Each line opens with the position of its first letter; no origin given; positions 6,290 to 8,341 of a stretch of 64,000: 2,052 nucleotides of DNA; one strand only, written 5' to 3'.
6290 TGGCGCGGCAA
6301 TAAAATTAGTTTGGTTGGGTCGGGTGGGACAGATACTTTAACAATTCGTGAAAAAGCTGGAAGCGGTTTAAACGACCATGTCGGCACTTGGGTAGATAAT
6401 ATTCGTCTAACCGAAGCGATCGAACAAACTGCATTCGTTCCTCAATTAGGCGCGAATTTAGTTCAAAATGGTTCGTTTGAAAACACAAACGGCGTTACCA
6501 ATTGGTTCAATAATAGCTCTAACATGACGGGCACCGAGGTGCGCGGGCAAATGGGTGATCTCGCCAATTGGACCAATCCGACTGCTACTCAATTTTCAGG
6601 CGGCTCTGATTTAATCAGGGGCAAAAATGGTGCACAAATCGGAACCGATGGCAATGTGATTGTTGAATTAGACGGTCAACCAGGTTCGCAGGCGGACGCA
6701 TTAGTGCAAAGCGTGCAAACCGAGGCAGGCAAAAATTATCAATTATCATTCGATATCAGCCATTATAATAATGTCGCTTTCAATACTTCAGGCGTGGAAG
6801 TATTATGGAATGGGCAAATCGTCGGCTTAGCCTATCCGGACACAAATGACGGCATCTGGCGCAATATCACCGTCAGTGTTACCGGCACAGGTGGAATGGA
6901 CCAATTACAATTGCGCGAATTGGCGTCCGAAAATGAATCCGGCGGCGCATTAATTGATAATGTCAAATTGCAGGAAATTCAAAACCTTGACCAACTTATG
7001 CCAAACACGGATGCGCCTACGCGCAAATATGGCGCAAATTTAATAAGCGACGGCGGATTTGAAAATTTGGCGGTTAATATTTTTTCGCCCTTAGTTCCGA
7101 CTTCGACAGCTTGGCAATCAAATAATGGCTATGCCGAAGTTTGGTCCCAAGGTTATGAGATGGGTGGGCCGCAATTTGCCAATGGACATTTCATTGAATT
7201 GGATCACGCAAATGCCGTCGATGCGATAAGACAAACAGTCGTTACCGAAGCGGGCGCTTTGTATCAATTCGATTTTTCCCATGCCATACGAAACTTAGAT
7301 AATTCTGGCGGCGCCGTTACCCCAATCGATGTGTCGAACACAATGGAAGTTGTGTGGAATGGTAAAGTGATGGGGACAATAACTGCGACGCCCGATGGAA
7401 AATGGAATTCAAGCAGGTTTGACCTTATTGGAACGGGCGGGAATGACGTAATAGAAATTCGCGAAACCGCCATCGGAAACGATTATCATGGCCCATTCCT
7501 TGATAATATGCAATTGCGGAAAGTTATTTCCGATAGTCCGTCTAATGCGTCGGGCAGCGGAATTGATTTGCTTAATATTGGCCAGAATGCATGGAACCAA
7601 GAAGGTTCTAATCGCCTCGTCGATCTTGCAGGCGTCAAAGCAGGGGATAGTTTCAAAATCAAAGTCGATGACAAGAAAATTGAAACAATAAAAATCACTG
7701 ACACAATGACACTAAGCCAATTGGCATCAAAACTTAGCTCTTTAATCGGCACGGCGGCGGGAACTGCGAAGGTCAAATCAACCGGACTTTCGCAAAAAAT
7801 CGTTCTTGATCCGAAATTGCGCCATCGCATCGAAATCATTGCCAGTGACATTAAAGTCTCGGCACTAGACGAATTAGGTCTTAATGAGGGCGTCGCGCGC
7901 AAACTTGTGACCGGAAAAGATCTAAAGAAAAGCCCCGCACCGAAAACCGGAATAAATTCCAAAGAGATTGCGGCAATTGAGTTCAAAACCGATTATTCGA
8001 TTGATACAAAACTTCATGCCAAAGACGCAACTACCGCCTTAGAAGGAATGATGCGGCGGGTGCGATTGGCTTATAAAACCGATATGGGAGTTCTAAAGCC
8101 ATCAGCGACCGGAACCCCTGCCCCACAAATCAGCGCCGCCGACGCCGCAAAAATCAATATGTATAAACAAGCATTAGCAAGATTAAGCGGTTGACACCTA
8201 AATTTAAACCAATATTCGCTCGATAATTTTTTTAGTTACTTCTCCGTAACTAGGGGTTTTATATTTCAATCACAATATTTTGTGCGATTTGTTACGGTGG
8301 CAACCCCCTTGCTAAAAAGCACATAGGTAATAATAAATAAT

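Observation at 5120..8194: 1024-aa protein with three tandem ~160-aa lectin/CBM-like beta-sandwich repeats and no signal peptide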

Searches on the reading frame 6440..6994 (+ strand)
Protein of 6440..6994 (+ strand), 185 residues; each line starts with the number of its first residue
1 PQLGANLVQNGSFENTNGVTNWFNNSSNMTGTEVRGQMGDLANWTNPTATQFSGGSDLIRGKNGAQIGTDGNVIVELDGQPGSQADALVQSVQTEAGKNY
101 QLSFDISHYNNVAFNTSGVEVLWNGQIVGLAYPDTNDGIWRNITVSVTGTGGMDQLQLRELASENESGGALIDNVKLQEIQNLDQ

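Call 91: predict_structure(alignment_id=A6)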
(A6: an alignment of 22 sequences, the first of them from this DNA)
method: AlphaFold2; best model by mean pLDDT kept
length: 185 residues; sequences in the alignment: 22
mean_pLDDT: 88.9   pTM: 0.88
mean pLDDT of the five models: 88.9, 88.9, 87.7, 82.3, 81.6
residues with pLDDT >= 90: 121; 70-90: 43; 50-70: 19; < 50: 2
segments of 3 or more residues with pLDDT < 50: none
pLDDT, mean of each block of 10 residues (from residue 1): 96 91 87 79 82 74 95 87 82 98 95 88 98 93 98 96 74 98 71
secondary structure, 60 per line:
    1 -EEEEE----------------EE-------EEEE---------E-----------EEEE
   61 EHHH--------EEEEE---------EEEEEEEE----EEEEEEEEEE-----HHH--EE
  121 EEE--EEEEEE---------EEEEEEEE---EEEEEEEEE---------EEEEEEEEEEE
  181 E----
elements in order: E2-6 E32-35 E57-61 E73-77 E87-94 E99-108 E119-123 E126-131 E141-148 E152-160 E170-181

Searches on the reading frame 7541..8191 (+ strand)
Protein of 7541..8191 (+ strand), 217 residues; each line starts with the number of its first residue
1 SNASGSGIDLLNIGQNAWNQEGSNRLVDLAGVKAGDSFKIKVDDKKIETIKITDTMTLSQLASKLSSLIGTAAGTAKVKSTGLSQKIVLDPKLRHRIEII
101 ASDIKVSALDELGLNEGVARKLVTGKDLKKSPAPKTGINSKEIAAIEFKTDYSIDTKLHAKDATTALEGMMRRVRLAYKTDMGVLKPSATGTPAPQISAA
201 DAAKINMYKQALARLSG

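Call 85: find_related_loci(query=A5, collection=metagenome_contigs, flank=10000)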
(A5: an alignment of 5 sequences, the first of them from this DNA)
Query A5 (217 aa) in metagenome_contigs; peptide patterns used: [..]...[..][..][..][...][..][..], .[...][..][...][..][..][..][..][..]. (x = any residue, [..] = any of these).
282 stretches matched a pattern, but none encodes a relative of the query by tblastn (E <= 1e-3).
